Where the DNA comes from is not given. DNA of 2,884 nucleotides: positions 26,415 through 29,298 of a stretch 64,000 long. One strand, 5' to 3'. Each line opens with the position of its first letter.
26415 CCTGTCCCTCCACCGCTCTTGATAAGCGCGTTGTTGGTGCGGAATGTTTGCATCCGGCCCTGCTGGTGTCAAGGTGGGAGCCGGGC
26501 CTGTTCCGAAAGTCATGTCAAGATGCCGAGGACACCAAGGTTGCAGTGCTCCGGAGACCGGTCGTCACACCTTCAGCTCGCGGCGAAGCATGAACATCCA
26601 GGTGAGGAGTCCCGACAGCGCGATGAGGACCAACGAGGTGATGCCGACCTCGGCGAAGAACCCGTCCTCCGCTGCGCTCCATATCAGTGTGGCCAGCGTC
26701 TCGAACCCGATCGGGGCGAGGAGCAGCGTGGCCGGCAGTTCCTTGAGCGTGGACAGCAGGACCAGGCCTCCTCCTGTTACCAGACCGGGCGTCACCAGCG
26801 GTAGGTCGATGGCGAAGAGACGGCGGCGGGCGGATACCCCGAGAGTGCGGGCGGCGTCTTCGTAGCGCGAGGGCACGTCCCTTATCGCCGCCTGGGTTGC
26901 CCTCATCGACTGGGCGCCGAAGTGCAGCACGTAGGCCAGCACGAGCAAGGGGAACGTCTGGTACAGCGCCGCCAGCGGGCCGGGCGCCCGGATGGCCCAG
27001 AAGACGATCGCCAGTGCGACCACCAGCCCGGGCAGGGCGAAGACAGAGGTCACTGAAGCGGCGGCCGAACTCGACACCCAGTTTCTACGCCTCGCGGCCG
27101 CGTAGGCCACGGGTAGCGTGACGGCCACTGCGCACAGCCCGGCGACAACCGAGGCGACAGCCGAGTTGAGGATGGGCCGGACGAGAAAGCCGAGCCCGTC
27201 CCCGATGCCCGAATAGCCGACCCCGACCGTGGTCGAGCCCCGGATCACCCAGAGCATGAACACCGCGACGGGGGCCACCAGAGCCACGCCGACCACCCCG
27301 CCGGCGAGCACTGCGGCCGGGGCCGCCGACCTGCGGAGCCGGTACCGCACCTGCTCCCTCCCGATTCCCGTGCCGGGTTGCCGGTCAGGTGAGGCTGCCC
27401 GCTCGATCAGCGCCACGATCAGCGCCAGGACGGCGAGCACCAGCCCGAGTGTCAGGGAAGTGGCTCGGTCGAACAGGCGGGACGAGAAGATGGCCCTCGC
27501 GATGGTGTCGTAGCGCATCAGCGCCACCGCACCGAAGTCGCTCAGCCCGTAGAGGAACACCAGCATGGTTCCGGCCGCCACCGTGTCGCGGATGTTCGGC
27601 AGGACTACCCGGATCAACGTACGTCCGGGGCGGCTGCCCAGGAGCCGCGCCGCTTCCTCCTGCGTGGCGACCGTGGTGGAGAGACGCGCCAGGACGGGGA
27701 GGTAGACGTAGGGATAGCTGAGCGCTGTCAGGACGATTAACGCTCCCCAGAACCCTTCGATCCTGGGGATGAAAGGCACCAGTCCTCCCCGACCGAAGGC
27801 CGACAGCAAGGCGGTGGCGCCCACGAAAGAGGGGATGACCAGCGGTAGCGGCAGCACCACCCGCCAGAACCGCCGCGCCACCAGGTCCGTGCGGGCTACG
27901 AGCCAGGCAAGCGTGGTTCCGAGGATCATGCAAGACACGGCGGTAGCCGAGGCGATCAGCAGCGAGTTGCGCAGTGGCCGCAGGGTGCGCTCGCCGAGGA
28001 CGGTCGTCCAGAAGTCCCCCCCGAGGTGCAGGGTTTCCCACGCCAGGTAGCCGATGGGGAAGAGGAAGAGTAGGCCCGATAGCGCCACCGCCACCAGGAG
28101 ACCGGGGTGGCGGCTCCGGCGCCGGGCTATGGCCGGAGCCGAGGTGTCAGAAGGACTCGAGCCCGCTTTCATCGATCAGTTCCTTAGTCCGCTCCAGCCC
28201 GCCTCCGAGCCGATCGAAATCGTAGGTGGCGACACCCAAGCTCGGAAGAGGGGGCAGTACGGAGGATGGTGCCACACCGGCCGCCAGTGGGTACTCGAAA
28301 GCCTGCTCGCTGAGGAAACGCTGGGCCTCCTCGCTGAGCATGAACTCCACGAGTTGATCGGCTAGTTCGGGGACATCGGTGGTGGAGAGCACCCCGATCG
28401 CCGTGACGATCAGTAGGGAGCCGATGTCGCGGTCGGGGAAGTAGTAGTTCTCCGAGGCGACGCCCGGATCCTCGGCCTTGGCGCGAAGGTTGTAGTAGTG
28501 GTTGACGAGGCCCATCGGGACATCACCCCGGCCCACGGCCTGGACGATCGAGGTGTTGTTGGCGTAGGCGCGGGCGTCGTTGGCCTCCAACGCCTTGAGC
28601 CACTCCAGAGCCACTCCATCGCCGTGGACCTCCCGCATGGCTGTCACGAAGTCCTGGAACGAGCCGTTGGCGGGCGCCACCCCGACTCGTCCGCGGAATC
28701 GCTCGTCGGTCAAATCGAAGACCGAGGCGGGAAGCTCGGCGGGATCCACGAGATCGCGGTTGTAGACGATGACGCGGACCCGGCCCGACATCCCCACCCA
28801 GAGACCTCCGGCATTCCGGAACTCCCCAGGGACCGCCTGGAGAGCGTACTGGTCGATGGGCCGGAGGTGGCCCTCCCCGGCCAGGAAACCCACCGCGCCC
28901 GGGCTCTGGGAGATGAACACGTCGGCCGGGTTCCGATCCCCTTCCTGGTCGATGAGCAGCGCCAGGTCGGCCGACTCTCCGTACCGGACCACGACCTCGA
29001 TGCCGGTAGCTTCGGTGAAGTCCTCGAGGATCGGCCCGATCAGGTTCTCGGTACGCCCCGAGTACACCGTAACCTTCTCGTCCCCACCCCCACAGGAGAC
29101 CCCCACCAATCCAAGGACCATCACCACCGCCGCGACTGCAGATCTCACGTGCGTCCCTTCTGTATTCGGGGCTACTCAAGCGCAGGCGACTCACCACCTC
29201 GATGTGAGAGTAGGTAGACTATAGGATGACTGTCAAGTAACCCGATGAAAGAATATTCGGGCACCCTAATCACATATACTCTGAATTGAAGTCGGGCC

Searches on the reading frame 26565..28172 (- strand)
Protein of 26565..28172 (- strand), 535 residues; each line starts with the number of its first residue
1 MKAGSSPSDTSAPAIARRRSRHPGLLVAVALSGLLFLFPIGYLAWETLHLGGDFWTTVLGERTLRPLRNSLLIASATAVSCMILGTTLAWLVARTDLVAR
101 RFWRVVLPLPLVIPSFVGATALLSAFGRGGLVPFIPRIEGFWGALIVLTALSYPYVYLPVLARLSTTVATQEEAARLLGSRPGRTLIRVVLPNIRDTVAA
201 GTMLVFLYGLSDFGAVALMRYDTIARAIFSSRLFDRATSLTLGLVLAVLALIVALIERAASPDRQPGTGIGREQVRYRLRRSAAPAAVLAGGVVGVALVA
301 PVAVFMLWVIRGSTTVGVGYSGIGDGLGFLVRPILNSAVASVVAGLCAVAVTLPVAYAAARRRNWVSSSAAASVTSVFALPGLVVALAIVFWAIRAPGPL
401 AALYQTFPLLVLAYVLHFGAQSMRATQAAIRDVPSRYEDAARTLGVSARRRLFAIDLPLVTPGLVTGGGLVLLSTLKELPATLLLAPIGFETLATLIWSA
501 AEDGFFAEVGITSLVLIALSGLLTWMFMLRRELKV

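Call 83: search_protein_families(library=pfam, proteins=[window:26565-28172:-], max_evalue=0.00001)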
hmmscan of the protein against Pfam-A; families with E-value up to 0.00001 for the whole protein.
window:26565-28172:- (535 aa): 1 family
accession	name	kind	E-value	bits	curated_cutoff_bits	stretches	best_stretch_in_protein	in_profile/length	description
PF00528.27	BPD_transp_1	-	1.5e-24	87.1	26.4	2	354-520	3-171/184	Binding-protein-dependent transport system inner membrane component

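Call 86: search_protein_families(library=ncbifam, proteins=[window:26565-28172:-], max_evalue=0.00001)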
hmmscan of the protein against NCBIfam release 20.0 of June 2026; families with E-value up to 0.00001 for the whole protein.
window:26565-28172:- (535 aa): 21 families
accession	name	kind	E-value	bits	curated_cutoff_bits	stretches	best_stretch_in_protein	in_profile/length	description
TIGR03262.1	PhnU2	equivalog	3.6e-38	131.5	593.25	1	56-515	45-517/546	putative 2-aminoethylphosphonate ABC transporter permease subunit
TIGR02141.1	modB_ABC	equivalog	1.5e-32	112.9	182.6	2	70-256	3-201/208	molybdate ABC transporter permease subunit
TIGR01581.1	Mo_ABC_porter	hypoth_equivalog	7.7e-30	104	210.3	2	52-235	8-203/225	ABC transporter permease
NF040839.1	tungstate_WtpB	equivalog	1.2e-27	97.2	340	2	51-253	30-240/251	tungstate ABC transporter permease WtpB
NF011624.0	PRK15050.1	equivalog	9.4e-27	93.9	247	2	16-253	19-274/297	2-aminoethylphosphonate ABC transporter permease subunit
TIGR02139.1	permease_CysT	equivalog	7.7e-22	78.1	246.1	1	26-221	10-212/265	sulfate ABC transporter permease subunit CysT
TIGR00969.1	3a0106s02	subfamily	9.5e-22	77.7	240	1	25-257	20-266/272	sulfate ABC transporter permease subunit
NF006939.0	PRK09421.1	equivalog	7.5e-18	64.8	262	2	59-255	4-211/230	molybdate ABC transporter permease subunit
TIGR03255.1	PhnV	equivalog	8.5e-18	65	358.7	2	284-523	14-257/270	2-aminoethylphosphonate ABC transport system, membrane component PhnV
TIGR03226.1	PhnU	equivalog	5.6e-17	62.2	283.45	2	9-255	31-294/311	2-aminoethylphosphonate ABC transporter permease subunit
NF008208.0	PRK10971.1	equivalog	6.7e-16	58.6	415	1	32-220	24-219/277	sulfate/thiosulfate ABC transporter permease CysT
TIGR02140.1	permease_CysW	equivalog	1.9e-14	53.8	329.1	1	26-219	7-207/261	sulfate ABC transporter permease subunit CysW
NF007047.0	PRK09500.1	equivalog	2.5e-14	53.5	326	1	63-212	56-199/257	spermidine/putrescine ABC transporter permease PotC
NF007044.0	PRK09497.1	equivalog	1e-12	48.2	348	1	55-252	53-270/285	spermidine/putrescine ABC transporter permease PotB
NF043074.1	MMSYN1_0196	equivalog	1.4e-10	40.9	350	1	54-259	54-261/277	spermidine/putrescine ABC transporter permease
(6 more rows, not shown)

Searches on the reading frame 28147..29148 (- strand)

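Call 83: search_protein_families(library=pfam, proteins=[window:28147-29148:-], max_evalue=0.00001)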
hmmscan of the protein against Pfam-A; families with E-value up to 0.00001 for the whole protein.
window:28147-29148:- (333 aa): 4 families
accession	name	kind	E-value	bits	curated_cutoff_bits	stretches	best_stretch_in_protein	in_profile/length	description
PF13343.11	SBP_bac_6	-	9.4e-24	84.7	24.6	1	74-295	3-222/245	Bacterial extracellular solute-binding protein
PF01547.30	SBP_bac_1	-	1.2e-21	78.5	26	1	33-276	5-306/307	Bacterial extracellular solute-binding protein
PF13531.11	SBP_bac_11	-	1.5e-19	71.1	25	1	28-284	3-226/227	Bacterial extracellular solute-binding protein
PF13416.11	SBP_bac_8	-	1.5e-15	58.2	27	1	41-295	3-268/279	Bacterial extracellular solute-binding protein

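Call 86: search_protein_families(library=ncbifam, proteins=[window:28147-29148:-], max_evalue=0.00001)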
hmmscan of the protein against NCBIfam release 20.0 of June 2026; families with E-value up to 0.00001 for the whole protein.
window:28147-29148:- (333 aa): 4 families
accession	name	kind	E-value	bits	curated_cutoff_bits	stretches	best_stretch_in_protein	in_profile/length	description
NF011620.1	PRK15046.1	equivalog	2e-18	66.3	310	1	2-295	3-297/334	2-aminoethylphosphonate ABC transporter substrate-binding protein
TIGR03261.1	phnS2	equivalog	3.9e-13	49.2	392.75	1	4-283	2-283/334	putative 2-aminoethylphosphonate ABC transporter substrate-binding protein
TIGR03227.1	PhnS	equivalog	3.3e-10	39.4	395.3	1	16-295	27-307/360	2-aminoethylphosphonate ABC transporter substrate-binding protein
TIGR01254.1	sfuA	subfamily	2.6e-06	27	93.4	1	126-295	109-275/306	thiamine ABC transporter substrate-binding protein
